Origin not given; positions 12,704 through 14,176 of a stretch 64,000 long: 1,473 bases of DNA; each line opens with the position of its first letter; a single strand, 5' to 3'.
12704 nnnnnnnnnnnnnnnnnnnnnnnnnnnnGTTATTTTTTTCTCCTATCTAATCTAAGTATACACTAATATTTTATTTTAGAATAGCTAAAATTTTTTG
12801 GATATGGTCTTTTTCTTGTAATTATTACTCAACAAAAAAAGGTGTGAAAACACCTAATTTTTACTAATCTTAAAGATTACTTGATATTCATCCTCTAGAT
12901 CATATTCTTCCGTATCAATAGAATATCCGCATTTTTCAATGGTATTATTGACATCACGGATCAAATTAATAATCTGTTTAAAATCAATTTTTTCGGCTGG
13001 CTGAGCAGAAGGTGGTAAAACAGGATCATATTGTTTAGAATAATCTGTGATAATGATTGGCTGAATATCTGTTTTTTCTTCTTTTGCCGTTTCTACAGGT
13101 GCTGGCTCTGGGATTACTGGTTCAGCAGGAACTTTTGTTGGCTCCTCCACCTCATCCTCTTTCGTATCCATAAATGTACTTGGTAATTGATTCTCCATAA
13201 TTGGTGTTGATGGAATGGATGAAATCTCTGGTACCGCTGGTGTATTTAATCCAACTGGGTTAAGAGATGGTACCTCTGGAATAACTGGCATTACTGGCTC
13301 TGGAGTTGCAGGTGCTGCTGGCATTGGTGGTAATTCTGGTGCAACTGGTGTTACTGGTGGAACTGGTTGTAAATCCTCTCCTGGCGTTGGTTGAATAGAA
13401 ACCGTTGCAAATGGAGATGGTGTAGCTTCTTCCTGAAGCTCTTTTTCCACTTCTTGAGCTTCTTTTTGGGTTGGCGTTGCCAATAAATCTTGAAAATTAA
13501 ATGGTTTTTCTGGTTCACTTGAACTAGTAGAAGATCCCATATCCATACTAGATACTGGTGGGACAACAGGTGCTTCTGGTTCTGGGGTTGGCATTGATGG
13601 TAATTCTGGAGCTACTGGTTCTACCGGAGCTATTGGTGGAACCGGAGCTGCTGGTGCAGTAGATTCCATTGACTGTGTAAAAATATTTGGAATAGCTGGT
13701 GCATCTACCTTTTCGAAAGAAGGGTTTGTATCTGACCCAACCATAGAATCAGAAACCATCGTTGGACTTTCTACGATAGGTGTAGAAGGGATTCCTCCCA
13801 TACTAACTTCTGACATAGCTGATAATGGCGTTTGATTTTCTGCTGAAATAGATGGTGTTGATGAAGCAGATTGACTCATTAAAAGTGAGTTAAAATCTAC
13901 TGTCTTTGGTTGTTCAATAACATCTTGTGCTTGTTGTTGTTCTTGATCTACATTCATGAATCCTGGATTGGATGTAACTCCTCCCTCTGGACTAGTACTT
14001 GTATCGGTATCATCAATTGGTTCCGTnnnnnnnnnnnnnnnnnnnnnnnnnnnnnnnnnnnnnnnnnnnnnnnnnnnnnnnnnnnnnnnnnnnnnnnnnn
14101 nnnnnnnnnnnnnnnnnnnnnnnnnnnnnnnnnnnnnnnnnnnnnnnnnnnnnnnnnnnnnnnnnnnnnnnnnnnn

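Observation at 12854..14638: Noc-type CTPase with no membrane anchor but a ~350-aa Pro/acidic disordered insert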

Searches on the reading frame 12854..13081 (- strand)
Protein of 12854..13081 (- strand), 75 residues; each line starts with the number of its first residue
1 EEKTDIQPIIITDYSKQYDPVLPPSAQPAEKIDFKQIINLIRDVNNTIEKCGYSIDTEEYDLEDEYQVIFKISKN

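Call 54: search_protein_families(library=ncbifam, proteins=[window:12854-13081:-], max_evalue=1)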
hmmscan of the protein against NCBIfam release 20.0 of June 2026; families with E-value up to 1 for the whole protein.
window:12854-13081:- (75 aa): 1 family
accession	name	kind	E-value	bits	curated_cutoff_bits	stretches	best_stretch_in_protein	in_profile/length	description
TIGR04285.1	nucleoid_noc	exception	0.0011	18.4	315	1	31-74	212-255/255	nucleoid occlusion protein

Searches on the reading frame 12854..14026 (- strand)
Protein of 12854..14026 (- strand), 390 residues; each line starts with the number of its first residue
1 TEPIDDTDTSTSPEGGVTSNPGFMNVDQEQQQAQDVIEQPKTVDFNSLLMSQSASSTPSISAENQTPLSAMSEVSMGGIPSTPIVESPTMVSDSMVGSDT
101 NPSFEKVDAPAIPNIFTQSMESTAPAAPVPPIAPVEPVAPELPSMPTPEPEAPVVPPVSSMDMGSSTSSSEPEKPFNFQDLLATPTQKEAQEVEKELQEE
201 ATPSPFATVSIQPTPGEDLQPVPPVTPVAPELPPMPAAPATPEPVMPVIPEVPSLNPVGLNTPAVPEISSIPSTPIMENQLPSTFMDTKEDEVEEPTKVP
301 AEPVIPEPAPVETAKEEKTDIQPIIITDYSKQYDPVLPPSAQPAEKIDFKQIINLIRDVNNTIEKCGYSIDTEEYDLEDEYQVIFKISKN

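Call 54: search_protein_families(library=ncbifam, proteins=[window:12854-14026:-], max_evalue=1)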
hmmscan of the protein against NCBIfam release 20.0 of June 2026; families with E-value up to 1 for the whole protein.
window:12854-14026:- (390 aa): 1 family
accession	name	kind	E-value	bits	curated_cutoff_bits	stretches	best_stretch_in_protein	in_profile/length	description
TIGR04285.1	nucleoid_noc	exception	0.023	14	315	1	346-389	212-255/255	nucleoid occlusion protein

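Call 55: search_protein_families(library=pfam, proteins=[window:12854-14026:-], max_evalue=1)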
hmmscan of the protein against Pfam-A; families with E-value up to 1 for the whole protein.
window:12854-14026:- (390 aa): 0 families
